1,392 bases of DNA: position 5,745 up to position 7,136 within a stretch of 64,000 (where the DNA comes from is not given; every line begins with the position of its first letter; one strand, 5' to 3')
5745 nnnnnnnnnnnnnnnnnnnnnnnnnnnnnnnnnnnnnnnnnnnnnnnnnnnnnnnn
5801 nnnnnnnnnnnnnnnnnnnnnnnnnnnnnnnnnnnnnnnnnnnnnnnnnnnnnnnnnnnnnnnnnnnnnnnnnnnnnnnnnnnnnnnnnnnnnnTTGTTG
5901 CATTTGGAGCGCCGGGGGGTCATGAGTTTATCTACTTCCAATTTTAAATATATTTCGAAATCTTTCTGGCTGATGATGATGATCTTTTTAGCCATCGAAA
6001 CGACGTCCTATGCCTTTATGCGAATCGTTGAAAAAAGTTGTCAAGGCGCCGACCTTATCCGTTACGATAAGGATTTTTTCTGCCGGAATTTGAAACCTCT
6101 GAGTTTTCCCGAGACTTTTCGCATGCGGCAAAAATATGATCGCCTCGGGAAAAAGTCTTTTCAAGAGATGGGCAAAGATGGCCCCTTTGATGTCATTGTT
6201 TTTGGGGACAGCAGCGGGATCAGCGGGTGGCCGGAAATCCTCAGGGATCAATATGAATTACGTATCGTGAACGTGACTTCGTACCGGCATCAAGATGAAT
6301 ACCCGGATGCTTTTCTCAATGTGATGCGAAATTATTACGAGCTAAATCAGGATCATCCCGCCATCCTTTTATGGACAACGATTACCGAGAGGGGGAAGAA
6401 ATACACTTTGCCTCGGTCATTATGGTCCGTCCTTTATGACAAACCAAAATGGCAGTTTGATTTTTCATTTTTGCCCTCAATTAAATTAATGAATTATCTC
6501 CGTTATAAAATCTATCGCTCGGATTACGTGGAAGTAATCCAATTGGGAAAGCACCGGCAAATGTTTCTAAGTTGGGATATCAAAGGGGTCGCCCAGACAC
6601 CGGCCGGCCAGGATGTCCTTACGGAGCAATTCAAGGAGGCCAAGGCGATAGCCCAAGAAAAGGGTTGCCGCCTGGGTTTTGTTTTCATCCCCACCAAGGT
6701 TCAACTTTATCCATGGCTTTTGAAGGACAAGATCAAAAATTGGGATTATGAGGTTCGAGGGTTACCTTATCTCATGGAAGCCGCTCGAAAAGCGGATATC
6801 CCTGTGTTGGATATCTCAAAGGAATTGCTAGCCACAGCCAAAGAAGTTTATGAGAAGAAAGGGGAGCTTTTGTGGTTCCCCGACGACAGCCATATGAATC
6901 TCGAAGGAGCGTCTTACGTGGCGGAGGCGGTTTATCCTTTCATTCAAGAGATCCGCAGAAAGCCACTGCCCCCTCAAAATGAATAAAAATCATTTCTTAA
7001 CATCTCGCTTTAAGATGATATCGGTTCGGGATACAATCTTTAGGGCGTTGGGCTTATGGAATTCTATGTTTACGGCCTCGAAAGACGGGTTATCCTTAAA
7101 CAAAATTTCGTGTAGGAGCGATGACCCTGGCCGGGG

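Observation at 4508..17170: MBOAT acyltransferase plus four diverged paralogs of membrane-anchored SGNH (AlgJ/PatB-like) proteins within 13 kb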

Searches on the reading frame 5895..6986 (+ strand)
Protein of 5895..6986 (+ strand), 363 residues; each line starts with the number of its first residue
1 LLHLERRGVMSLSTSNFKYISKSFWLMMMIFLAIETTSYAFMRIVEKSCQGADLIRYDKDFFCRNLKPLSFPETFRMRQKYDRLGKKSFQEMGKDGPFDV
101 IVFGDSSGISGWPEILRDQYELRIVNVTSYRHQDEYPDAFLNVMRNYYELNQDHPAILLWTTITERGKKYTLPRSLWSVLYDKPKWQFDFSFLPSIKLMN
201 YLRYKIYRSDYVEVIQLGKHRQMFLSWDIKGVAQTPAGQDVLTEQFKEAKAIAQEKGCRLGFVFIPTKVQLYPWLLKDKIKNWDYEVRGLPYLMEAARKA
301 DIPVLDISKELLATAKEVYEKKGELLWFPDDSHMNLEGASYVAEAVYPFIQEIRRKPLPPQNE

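Call 4: search_protein_families(library=pfam, proteins=[window:5895-6986:+], max_evalue=0.1)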
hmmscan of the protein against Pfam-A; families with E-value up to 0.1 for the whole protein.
window:5895-6986:+ (363 aa): 3 families
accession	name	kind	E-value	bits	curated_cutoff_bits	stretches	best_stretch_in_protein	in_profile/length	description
PF16822.11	ALGX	-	1e-08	35.6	26.5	1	216-352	2-132/268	SGNH hydrolase-like domain, acetyltransferase AlgX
PF19040.6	SGNH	-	0.031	14.4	27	0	292-347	193-247/248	SGNH domain (fused to AT3 domains)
PF00657.28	Lipase_GDSL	-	0.094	13.3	23.6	0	293-346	159-208/208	GDSL-like Lipase/Acylhydrolase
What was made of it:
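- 5922..6986 (+): S1, the dedicated SGNH partner of the MBOAT, 354 aa. One N-terminal anchor (residues 15-33). Block I GDS (Ser97, 6201-6218). Non-canonical block II (VNVTS) and block III (TITER). PTK motif at 6687-6710. Block V DDSHMN (Asp322/His324, 6882-6899). Its ATG lies inside the MBOAT codons for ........, in the +1 frame. Pfam ALGX 1e-8, covering only profile positions 2-132 of 268 (call 4).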

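Call 5: search_protein_families(library=ncbifam, proteins=[window:5895-6986:+], max_evalue=0.1)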
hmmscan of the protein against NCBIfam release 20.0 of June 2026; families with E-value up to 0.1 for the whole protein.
window:5895-6986:+ (363 aa): 0 families

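Call 12: find_homologous_proteins(query=window:5922-6983:+, max_evalue=0.001)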
Query seq(354 aa) (354 aa): 1 proteins with E <= 0.001 among 1215 candidates.
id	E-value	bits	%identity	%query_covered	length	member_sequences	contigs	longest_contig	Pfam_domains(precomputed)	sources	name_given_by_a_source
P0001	4.4e-230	781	100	95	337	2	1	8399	PF16822.12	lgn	-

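Call 13: find_encoding_contigs(protein=P0001, flank=10000, max_places=6)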
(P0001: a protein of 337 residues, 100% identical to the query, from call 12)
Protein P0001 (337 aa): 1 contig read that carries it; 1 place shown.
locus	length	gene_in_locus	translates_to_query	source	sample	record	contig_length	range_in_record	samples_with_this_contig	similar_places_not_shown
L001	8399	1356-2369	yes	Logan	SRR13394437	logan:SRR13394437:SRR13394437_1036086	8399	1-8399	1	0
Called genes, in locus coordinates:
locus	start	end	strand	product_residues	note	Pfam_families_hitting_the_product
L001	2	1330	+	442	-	?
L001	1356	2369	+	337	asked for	PF16822:ALGX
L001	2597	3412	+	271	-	-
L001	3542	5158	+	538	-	PF04773:FecR (faint)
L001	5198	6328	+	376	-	PF13472:Lipase_GDSL_2 (faint)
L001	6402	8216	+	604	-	-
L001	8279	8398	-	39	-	?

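Call 17: search_protein_representatives(protein=window:5922-6986:+)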
Query: 354 residues. Proteins with E-value up to 0.001 (for the whole library): 190; up to 1e-10: 37; up to 1e-30: 16. The best 150 are listed.
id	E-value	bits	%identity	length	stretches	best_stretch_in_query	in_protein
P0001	1.4e-230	780.7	100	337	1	18-354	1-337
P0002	1.0e-61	225.2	37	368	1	3-347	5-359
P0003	1.4e-56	208.4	35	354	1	14-345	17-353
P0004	1.8e-56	208.0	38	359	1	19-338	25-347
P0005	2.4e-53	197.7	36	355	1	1-345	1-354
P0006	6.0e-51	189.8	33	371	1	3-344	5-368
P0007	1.2e-45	172.3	35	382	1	2-347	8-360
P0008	4.7e-45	170.4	33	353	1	5-342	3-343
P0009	4.6e-43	163.9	36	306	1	49-346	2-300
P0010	9.9e-40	152.9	33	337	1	18-346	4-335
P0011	3.9e-39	150.9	32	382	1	13-342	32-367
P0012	5.3e-38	147.2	34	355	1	19-347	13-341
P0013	2.9e-34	134.9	33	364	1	7-346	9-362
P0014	1.7e-33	132.3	31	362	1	5-345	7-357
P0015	3.1e-33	131.5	30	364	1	9-345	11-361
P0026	5.6e-14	68.2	34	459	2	233-340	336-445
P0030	3.0e-13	65.8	33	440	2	234-341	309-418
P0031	2.1e-12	63.0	33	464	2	232-341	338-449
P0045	2.6e-09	52.8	33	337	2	239-339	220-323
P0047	7.1e-09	51.4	33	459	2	238-340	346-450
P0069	2.1e-07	46.6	36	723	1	237-340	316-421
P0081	5.7e-07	45.1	29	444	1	230-348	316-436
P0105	5.9e-06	41.8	31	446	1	228-336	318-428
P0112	1.6e-05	40.4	24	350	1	61-342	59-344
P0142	9.0e-05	37.9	34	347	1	233-342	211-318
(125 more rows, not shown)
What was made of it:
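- Tried and rejected: The exhaustive HMMER search was needed to find the family (call 17).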

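Call 24: find_related_loci(query=A2, collection=genome_contigs, flank=10000)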
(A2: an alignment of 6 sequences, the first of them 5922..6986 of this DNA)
Query A2 (354 aa) in genome_contigs; peptide patterns used: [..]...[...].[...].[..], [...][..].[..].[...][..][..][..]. (x = any residue, [..] = any of these).
346 stretches matched a pattern; 2 encode a relative of the query (tblastn E <= 1e-3); 2 distinct loci.
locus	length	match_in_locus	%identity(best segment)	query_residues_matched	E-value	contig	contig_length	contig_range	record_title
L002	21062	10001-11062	34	1-345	7e-60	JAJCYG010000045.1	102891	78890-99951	MAG: Actinomycetes bacterium isolate OFTM219 OFTM219_44, whole genome shotgun sequence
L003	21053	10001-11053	30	5-345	1e-35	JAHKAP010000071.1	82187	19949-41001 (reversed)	MAG: Candidatus Omnitrophota bacterium isolate Undefined_mixed_planktonic.mb.47 Undefined_mixed_pl.mb.47_k141_1262768, w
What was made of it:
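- Tried and rejected: A six-sequence alignment worked but found only two loci (call 24).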

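Call 29: search_protein_families(library=pfam, proteins=[L002:7027-7716:+, L002:7777-8415:-, L002:11065-11790:+, L002:11792-12157:+, L002:12161-12943:-, L002:12946-14253:-, L002:14253-15290:-, L002:15292-16872:-, L002:5361-5999:-, L002:6001-6690:-], max_evalue=0.001)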
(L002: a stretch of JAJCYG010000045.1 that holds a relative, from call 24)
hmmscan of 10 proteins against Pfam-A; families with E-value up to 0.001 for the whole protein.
L002:7027-7716:+ (229 aa): 1 family
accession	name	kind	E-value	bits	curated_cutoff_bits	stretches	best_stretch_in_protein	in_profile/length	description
PF01786.24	AOX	-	6e-11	42.8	22.7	1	41-218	29-209/216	Alternative oxidase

L002:7777-8415:- (212 aa): 3 families
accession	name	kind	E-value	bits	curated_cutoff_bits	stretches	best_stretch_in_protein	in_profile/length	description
PF00578.27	AhpC-TSA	-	8.4e-32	110.2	26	1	6-134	2-122/124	AhpC/TSA family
PF08534.16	Redoxin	-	6.2e-13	49.2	26.6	1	6-141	3-136/148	Redoxin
PF10417.14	1-cysPrx_C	-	2.1e-07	31.2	21.1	1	156-187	1-33/41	C-terminal domain of 1-Cys peroxiredoxin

L002:11065-11790:+ (241 aa): 2 families
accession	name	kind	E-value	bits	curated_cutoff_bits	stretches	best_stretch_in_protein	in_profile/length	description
PF04989.18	RMNT_CmcI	-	2.5e-56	191.1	23.2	1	49-240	4-206/206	Rhamnosyl O-methyltransferase/CmcI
PF13578.12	Methyltransf_24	-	1.6e-12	48.7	26.3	1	82-189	1-105/105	Methyltransferase domain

L002:11792-12157:+ (121 aa): 1 family
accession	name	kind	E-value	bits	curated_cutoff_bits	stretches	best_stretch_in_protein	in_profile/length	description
PF04134.17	DCC1-like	-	4.8e-20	73.3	27.8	1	6-114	1-111/113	DCC1-like thiol-disulfide oxidoreductase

L002:12161-12943:- (260 aa): 1 family
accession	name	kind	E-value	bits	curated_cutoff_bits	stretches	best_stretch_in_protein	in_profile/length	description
PF04116.19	FA_hydroxylase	-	4.3e-29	102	31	1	89-226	1-132/132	Fatty acid hydroxylase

L002:12946-14253:- (435 aa): 3 families
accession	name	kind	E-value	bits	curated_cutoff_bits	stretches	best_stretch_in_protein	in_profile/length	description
PF01769.21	MgtE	-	3.4e-34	118.2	27.6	1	303-425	1-124/125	Divalent cation transporter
PF00571.33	CBS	-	7.7e-17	61.8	24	2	120-175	2-52/57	CBS domain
PF03448.22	MgtE_N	-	5e-14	53.1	25.9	1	18-117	3-102/102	MgtE intracellular N domain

L002:14253-15290:- (345 aa): 2 families
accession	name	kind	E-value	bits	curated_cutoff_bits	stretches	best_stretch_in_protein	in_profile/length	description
PF01368.27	DHH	-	9.3e-10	39.3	28.1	1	23-164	3-124/125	DHH family, N-terminal domain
PF02272.25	DHHA1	-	3.6e-06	27.8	25.9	1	234-307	13-86/102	DHHA1 domain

L002:15292-16872:- (526 aa): 3 families
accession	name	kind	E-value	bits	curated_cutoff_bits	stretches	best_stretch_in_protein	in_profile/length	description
PF02457.21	DAC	-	8.2e-33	113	27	1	133-249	3-118/119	DisA bacterial checkpoint controller nucleotide-binding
PF07949.17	YbbR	-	1.1e-08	35.6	22.3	1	408-489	1-81/81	YbbR-like protein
PF19293.4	CdaA_N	-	1.4e-08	35.2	23.8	1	24-101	3-81/81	CdaA N-terminal transmembrane domain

L002:5361-5999:- (212 aa): 1 family
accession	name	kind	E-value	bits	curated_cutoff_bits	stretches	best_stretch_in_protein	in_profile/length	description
PF02585.22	PIG-L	-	8.3e-27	94.7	28.2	1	12-126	1-128/129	GlcNAc-PI de-N-acetylase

L002:6001-6690:- (229 aa): 1 family
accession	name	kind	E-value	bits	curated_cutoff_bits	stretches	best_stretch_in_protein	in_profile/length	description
PF08889.16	WbqC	-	1.3e-77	261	21.3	1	7-222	1-217/218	WbqC-like protein family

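Call 30: search_protein_families(library=pfam, proteins=[L003:4165-5784:+, L003:5787-6449:+, L003:6449-7438:+, L003:7443-8588:+, L003:11091-11804:+, L003:11734-12615:+, L003:12617-13765:+, L003:13795-14718:+, L003:14718-15536:+, L003:15533-16438:+], max_evalue=0.001)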
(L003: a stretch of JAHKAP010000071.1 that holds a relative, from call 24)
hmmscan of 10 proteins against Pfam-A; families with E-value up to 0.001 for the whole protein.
L003:4165-5784:+ (539 aa): 4 families
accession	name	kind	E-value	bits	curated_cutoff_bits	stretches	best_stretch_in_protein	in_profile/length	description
PF01943.22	Polysacc_synt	-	8.7e-14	52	28.2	1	24-308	1-273/274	Polysaccharide biosynthesis protein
PF13440.11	Polysacc_synt_3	-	6.7e-09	35.8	23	1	55-355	8-288/293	Polysaccharide biosynthesis protein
PF03023.19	MurJ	-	5.1e-06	25.8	27.4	1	88-474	40-437/451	Lipid II flippase MurJ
PF01554.23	MatE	-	1.6e-05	25.1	24.9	1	46-165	16-134/161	MatE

L003:5787-6449:+ (220 aa): 5 families
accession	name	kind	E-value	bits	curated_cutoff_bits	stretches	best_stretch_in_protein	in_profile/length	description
PF13489.12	Methyltransf_23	-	2.6e-10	40.7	27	1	18-130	21-135/164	Methyltransferase domain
PF08241.18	Methyltransf_11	-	7.6e-10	39.7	21.2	1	32-110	7-95/95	Methyltransferase domain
PF08242.18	Methyltransf_12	-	3.2e-07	31.4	30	1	62-108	53-98/98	Methyltransferase domain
PF13649.12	Methyltransf_25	-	1.7e-06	29.1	27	1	61-106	52-97/97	Methyltransferase domain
PF13847.12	Methyltransf_31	-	1.8e-06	28.2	27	1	61-114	60-113/145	Methyltransferase domain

L003:6449-7438:+ (329 aa): 2 families
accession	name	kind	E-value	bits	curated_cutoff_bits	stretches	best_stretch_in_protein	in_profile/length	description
PF00535.33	Glycos_transf_2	-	2.8e-18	66.8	23.3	1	7-110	2-105/168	Glycosyl transferase family 2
PF13641.12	Glyco_tranf_2_3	-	1.3e-10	42.1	27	1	5-217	3-211/230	Glycosyltransferase like family 2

L003:7443-8588:+ (381 aa): 5 families
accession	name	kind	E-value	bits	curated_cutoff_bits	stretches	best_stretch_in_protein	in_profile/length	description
PF00534.26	Glycos_transf_1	-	1.8e-36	125.7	26.4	1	195-356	7-169/172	Glycosyl transferases group 1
PF13692.12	Glyco_trans_1_4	-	2.2e-29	103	27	1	203-345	2-142/142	Glycosyl transferases group 1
PF13439.12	Glyco_transf_4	-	1.8e-11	44.8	28.5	1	15-180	2-169/170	Glycosyltransferase Family 4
PF20706.3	GT4-conflict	-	2.5e-08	33.8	26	1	141-321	143-321/385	Family 4 Glycosyltransferase in conflict systems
PF13524.12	Glyco_trans_1_2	-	3e-05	24.4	25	1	263-373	28-143/144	Glycosyl transferase-like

L003:11091-11804:+ (237 aa): 5 families
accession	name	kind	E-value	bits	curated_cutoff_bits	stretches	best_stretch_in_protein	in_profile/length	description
PF08241.18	Methyltransf_11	-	4.4e-11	43.7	21.2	1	56-162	2-94/95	Methyltransferase domain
PF13489.12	Methyltransf_23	-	1.7e-10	41.4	27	1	41-203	13-161/164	Methyltransferase domain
PF13649.12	Methyltransf_25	-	7.4e-07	30.2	27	1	109-159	46-97/97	Methyltransferase domain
PF13847.12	Methyltransf_31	-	9.8e-06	25.7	27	1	117-166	61-113/145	Methyltransferase domain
PF08242.18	Methyltransf_12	-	2.6e-05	25.3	30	1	113-161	52-98/98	Methyltransferase domain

L003:11734-12615:+ (293 aa): 2 families
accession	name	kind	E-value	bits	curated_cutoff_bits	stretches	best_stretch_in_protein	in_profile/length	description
PF05050.19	Methyltransf_21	-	8e-16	59.1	22.7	1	111-276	1-173/173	Methyltransferase FkbM domain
PF02475.24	TRM5-TYW2_MTfase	-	0.00051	20.5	28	1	99-162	30-93/164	TRM5/TYW2 methyltransferase domain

L003:12617-13765:+ (382 aa): 4 families
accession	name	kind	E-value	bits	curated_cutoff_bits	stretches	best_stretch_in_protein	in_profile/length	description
PF13692.12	Glyco_trans_1_4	-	1.8e-10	41.7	27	1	198-342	4-142/142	Glycosyl transferases group 1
PF00534.26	Glycos_transf_1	-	2.4e-10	40.7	26.4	1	184-348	3-164/172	Glycosyl transferases group 1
PF13439.12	Glyco_transf_4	-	3.8e-07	30.7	28.5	1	54-171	69-166/170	Glycosyltransferase Family 4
PF13579.12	Glyco_trans_4_4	-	0.00084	20.1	29.7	0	56-170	70-158/158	Glycosyl transferase 4-like domain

L003:13795-14718:+ (307 aa): 3 families
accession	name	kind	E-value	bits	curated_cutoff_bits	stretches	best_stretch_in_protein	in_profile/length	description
PF00535.33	Glycos_transf_2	-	2e-21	77.1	23.3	1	4-175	1-164/168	Glycosyl transferase family 2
PF13641.12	Glyco_tranf_2_3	-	6.9e-15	56.1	27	1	3-120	3-122/230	Glycosyltransferase like family 2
PF13712.12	Glyco_tranf_2_5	-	0.00027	21.2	27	1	64-206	34-179/210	Glycosyltransferase like family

L003:14718-15536:+ (272 aa): 2 families
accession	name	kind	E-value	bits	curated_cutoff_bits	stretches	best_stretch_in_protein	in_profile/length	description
PF05050.19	Methyltransf_21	-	8.6e-22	78.5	22.7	1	86-250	1-173/173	Methyltransferase FkbM domain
PF02475.24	TRM5-TYW2_MTfase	-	0.00014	22.3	28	1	73-132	29-87/164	TRM5/TYW2 methyltransferase domain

L003:15533-16438:+ (301 aa): 7 families
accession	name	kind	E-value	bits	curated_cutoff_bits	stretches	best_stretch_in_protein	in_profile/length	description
PF13649.12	Methyltransf_25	-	2.2e-13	51.1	27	1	58-154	1-97/97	Methyltransferase domain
PF08242.18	Methyltransf_12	-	2.3e-10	41.5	30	1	60-155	2-97/98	Methyltransferase domain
PF08241.18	Methyltransf_11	-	4.5e-10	40.5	21.2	1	60-156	2-93/95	Methyltransferase domain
PF13847.12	Methyltransf_31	-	8.4e-09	35.7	27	1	55-162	4-113/145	Methyltransferase domain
PF13489.12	Methyltransf_23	-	1.9e-08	34.7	27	1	54-204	22-160/164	Methyltransferase domain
PF03848.20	TehB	-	2.2e-05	24.4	20.4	1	56-157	32-131/193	Tellurite resistance protein TehB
PF05175.20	MTS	-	0.00022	21.3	23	1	55-127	32-104/170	Methyltransferase small domain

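Call 31: search_solved_structures(query=A1, max_evalue=1, show_alignments=3)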
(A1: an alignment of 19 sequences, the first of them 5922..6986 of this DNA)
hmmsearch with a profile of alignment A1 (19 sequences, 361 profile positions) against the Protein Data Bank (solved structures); distinct sequences matched with E-value up to 1: 3.
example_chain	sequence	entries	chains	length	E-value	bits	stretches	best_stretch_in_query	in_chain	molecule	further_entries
7ddy_D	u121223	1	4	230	0.0099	18.2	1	291-359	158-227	G-D-S-L family lipolytic protein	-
4o8v_A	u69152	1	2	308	0.028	16.8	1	246-354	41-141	Alginate biosynthesis protein AlgJ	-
7ula_A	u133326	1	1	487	0.07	15.4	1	245-355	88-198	Alginate biosynthesis protein AlgX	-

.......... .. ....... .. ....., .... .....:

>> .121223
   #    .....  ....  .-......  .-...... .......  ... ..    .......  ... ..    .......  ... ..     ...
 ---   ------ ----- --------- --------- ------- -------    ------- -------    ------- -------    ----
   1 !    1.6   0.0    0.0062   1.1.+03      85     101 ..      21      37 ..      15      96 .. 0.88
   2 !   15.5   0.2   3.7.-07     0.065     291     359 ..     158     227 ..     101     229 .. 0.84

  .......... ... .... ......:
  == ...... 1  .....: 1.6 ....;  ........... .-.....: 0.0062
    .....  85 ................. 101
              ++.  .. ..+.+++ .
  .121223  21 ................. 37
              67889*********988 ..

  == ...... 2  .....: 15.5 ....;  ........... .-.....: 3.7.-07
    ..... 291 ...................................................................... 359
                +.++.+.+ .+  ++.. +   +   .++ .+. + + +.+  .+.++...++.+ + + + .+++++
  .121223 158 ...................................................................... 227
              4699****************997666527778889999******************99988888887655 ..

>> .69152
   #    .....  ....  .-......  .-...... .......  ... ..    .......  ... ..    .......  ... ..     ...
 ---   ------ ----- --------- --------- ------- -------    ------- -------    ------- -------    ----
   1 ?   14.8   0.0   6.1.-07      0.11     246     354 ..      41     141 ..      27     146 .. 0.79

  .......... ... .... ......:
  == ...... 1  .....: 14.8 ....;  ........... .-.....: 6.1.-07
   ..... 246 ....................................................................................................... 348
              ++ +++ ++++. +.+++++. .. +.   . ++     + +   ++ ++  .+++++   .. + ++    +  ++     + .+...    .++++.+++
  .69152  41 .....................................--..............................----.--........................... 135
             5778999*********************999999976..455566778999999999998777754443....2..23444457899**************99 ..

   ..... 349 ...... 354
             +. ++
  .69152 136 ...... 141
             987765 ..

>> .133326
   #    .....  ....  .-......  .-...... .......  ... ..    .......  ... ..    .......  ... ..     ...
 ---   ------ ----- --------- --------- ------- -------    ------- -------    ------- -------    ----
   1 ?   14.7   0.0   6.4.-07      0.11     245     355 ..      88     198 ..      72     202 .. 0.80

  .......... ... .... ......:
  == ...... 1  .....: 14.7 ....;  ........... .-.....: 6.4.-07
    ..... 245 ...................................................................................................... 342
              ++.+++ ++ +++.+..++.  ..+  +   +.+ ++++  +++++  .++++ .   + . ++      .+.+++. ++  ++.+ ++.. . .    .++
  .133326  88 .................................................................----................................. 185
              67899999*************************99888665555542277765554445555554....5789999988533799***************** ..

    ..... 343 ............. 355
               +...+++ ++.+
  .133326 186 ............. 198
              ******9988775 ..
